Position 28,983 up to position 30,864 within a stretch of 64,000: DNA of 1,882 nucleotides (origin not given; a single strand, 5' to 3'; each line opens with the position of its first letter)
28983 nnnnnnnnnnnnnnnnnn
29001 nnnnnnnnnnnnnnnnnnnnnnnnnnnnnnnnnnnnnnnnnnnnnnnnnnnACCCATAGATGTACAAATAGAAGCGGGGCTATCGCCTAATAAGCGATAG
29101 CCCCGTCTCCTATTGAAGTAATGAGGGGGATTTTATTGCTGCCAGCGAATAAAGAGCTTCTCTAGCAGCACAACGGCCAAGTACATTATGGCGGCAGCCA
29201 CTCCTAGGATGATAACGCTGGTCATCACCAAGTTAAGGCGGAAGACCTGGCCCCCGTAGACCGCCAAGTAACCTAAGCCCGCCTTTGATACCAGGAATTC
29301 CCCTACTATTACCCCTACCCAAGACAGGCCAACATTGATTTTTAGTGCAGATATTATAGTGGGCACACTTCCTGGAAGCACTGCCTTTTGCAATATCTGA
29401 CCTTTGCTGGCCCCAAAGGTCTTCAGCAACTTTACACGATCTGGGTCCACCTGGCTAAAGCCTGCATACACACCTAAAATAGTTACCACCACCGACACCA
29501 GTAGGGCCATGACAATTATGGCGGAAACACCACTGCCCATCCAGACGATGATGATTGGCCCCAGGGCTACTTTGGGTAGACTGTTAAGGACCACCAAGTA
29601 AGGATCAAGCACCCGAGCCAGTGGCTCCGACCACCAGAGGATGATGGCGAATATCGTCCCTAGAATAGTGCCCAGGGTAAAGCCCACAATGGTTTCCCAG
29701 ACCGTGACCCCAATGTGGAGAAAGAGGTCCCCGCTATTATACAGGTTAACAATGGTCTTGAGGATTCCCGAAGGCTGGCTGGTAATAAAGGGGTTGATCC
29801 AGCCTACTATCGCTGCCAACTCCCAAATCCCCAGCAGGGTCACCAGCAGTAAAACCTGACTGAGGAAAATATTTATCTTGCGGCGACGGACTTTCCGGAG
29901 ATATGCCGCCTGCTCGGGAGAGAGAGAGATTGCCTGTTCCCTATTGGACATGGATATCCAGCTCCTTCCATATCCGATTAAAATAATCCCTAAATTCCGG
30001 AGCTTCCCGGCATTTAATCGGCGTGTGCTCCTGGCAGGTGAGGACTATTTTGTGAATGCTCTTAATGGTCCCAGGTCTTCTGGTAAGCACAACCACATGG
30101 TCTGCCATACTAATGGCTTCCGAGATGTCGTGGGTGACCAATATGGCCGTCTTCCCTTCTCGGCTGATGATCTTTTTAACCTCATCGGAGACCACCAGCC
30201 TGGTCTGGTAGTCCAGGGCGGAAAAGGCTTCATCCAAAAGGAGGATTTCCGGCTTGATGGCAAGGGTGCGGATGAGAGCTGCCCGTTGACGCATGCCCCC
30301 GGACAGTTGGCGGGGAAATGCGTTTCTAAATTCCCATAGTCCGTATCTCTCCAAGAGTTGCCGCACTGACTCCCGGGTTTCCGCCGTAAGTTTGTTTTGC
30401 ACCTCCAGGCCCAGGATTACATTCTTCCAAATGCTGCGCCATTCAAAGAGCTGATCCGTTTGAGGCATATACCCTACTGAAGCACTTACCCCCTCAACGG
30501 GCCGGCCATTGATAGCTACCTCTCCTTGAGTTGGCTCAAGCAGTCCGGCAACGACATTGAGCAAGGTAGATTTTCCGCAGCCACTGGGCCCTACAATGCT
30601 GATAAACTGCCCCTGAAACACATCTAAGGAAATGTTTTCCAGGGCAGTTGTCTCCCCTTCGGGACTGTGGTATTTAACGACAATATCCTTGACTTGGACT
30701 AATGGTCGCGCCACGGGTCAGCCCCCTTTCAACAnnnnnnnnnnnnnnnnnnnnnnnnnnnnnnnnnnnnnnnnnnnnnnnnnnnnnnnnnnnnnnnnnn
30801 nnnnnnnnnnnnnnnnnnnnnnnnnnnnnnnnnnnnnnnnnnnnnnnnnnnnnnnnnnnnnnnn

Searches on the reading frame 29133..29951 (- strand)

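Call 81: search_protein_families(library=pfam, proteins=[window:29133-29951:-], max_evalue=0.00001)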
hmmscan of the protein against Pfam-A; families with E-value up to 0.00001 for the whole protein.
window:29133-29951:- (272 aa): 1 family
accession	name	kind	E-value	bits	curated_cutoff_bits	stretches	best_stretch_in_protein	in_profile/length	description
PF00528.27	BPD_transp_1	-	8.7e-25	87.9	26.4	1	94-269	1-180/184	Binding-protein-dependent transport system inner membrane component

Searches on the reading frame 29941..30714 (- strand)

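Call 81: search_protein_families(library=pfam, proteins=[window:29941-30714:-], max_evalue=0.00001)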
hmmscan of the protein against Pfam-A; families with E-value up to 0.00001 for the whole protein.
window:29941-30714:- (257 aa): 2 families
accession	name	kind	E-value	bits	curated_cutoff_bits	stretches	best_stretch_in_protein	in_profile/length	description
PF00005.33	ABC_tran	-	4.6e-34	118.4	25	1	25-164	1-136/137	ABC transporter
PF13304.12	AAA_21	-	7.2e-06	26.7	27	0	38-59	2-23/304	AAA domain, putative AbiEii toxin, Type IV TA system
